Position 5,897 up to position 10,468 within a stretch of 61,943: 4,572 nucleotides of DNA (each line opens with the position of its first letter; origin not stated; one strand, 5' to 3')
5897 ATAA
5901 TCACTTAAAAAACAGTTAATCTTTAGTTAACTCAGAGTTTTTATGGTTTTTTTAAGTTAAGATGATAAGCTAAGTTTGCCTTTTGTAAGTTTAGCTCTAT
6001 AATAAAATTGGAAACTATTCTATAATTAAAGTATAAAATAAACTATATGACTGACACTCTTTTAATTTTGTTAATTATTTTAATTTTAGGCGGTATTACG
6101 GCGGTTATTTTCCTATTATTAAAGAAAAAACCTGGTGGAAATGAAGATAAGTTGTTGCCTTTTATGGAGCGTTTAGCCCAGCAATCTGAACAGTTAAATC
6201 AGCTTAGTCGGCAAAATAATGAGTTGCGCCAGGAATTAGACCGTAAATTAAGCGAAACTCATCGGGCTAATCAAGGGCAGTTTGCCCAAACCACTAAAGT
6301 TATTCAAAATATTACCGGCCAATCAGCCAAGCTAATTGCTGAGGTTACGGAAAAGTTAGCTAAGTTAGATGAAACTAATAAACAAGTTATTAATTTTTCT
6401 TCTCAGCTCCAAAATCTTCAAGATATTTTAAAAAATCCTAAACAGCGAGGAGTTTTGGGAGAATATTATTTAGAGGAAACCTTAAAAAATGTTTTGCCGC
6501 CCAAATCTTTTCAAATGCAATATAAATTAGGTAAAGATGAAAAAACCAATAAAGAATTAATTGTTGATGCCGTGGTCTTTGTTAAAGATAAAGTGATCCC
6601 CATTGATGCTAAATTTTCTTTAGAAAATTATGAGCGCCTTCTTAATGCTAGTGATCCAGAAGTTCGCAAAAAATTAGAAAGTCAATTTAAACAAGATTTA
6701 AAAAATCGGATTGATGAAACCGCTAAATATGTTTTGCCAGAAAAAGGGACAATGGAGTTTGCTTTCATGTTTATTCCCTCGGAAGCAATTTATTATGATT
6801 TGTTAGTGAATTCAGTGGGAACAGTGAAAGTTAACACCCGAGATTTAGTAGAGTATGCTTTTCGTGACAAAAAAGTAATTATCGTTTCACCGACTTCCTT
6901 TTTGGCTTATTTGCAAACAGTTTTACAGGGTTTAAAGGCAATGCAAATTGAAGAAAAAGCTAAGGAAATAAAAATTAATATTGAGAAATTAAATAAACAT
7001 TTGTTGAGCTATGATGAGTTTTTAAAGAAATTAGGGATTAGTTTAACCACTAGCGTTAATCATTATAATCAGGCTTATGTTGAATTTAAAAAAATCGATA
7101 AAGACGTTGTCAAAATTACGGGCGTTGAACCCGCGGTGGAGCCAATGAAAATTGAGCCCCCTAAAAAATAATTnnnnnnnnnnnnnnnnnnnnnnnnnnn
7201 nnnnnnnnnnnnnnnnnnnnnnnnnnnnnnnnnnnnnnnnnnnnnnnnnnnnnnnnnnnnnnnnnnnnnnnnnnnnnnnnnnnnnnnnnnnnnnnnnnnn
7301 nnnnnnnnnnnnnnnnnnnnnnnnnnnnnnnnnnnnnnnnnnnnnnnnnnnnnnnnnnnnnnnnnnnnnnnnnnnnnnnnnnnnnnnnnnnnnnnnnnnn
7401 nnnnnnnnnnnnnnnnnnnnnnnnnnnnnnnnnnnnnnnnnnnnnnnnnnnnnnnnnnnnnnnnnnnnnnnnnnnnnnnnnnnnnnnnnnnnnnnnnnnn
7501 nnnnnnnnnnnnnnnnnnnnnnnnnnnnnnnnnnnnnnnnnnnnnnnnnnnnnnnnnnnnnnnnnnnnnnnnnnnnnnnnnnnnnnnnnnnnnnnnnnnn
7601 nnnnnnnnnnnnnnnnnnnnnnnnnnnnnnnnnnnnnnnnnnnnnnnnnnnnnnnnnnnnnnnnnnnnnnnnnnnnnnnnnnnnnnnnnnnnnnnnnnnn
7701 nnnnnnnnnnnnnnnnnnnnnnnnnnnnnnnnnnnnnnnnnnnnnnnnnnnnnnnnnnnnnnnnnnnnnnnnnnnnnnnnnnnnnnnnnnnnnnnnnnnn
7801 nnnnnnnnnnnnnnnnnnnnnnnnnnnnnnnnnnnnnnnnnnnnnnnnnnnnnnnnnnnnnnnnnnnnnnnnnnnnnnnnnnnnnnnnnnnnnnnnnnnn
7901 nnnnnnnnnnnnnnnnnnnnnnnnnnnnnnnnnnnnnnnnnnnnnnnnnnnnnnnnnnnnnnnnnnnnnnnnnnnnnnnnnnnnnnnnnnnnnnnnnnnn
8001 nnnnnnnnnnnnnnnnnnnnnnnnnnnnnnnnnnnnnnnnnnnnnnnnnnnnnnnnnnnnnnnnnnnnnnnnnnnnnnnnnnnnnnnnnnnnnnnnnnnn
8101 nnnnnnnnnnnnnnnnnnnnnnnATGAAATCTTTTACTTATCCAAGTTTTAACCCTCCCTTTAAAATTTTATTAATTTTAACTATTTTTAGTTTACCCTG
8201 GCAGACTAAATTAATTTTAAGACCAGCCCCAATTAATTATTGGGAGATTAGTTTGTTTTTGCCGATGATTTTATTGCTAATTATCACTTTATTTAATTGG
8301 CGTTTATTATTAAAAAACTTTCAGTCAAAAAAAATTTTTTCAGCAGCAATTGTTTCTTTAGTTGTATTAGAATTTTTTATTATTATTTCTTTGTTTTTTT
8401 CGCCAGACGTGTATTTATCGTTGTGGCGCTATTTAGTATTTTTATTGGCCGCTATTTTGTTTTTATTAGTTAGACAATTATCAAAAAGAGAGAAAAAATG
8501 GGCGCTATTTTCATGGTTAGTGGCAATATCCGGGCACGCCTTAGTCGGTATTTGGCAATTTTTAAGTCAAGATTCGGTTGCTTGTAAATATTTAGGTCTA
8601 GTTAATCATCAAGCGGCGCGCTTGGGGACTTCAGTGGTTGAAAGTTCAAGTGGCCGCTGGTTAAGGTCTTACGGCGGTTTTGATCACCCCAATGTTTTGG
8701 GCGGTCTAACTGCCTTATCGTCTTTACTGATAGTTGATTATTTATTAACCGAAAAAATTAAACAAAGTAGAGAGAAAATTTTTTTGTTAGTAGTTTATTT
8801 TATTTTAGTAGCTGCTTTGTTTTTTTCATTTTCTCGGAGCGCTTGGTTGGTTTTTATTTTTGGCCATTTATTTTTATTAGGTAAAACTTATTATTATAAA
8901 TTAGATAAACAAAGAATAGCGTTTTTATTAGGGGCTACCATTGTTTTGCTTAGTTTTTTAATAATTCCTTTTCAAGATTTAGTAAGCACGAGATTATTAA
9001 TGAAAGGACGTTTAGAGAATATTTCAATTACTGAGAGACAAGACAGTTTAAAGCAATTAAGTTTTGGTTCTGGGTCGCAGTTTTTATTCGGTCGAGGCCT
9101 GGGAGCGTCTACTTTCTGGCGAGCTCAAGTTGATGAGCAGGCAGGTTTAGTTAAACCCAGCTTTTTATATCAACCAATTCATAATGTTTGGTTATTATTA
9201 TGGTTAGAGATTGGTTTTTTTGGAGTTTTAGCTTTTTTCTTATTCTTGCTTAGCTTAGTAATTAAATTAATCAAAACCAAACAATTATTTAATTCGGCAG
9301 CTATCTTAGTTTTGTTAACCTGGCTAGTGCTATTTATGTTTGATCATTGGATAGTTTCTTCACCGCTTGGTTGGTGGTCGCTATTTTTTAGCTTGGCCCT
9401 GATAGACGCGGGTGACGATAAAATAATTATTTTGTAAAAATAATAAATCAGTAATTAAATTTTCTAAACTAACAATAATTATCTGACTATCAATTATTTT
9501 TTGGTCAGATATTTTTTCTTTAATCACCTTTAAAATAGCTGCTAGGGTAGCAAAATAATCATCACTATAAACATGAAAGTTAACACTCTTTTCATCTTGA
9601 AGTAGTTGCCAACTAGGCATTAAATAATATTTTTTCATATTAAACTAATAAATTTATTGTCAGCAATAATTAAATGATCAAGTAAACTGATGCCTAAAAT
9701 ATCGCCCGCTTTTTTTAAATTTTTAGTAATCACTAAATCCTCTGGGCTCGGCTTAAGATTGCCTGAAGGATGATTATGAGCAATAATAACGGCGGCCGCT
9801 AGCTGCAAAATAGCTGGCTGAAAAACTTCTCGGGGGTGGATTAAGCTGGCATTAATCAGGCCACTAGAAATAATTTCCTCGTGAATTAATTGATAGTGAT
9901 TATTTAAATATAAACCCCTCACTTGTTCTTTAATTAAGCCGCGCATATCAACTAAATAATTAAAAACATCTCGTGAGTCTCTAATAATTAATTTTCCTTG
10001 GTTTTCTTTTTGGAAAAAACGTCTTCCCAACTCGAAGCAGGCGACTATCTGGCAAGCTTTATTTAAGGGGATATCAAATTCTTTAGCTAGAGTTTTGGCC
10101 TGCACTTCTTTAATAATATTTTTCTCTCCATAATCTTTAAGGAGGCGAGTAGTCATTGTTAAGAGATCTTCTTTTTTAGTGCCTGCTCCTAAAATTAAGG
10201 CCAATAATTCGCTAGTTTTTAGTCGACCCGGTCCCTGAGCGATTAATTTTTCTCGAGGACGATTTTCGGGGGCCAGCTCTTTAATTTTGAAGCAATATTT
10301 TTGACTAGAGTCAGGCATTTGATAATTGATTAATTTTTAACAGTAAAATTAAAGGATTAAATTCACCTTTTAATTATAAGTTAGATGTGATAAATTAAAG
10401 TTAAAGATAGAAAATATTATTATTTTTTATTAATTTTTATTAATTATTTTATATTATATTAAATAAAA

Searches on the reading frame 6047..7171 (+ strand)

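Call 14: search_protein_families(library=pfam, proteins=[window:6047-7171:+], max_evalue=0.001)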
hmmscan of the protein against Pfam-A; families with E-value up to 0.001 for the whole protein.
window:6047-7171:+ (374 aa): 2 families
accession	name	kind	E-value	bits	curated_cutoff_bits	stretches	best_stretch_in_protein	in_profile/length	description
PF02646.22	RmuC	-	6.4e-50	170.3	26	1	72-348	7-271/291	RmuC family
PF24481.2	CT398_CC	-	0.00061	20.1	27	0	33-109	101-173/180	CT398-like coiled coil hairpin domain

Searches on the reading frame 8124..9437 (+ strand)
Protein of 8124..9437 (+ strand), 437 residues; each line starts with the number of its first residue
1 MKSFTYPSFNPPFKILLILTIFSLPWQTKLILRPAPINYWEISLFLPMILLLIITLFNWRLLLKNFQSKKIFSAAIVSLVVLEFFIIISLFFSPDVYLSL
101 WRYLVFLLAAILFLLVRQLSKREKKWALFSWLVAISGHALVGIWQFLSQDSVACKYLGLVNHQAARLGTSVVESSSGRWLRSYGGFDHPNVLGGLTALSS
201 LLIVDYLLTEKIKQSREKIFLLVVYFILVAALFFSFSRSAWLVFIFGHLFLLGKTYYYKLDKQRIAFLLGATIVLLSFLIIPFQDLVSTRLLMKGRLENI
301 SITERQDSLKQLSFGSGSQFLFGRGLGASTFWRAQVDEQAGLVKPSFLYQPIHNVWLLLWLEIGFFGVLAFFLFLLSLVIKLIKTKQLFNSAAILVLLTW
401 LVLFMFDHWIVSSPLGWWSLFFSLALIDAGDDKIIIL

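Call 14: search_protein_families(library=pfam, proteins=[window:8124-9437:+], max_evalue=0.001)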
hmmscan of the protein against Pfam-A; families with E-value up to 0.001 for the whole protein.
window:8124-9437:+ (437 aa): 1 family
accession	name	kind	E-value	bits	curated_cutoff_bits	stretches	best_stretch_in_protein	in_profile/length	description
PF04932.20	Wzy_C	-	1.4e-11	44.8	31.7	1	224-372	2-149/149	O-Antigen ligase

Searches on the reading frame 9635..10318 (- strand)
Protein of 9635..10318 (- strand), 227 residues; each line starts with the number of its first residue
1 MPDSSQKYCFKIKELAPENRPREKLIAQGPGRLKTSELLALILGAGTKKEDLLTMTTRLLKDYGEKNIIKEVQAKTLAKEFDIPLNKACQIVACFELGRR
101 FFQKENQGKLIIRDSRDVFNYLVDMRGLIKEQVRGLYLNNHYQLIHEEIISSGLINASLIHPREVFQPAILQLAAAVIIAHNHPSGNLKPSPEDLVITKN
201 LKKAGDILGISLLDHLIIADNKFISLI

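Call 14: search_protein_families(library=pfam, proteins=[window:9635-10318:-], max_evalue=0.001)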
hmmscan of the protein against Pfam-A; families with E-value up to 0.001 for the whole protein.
window:9635-10318:- (227 aa): 2 families
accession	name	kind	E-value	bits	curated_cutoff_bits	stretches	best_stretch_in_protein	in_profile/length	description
PF04002.20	RadC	-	5.7e-39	133.2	22.1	1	112-226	1-116/121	RadC-like JAB domain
PF20582.4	UPF0758_N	-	3.4e-15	56.3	27.1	1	12-79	1-67/77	UPF0758 N-terminal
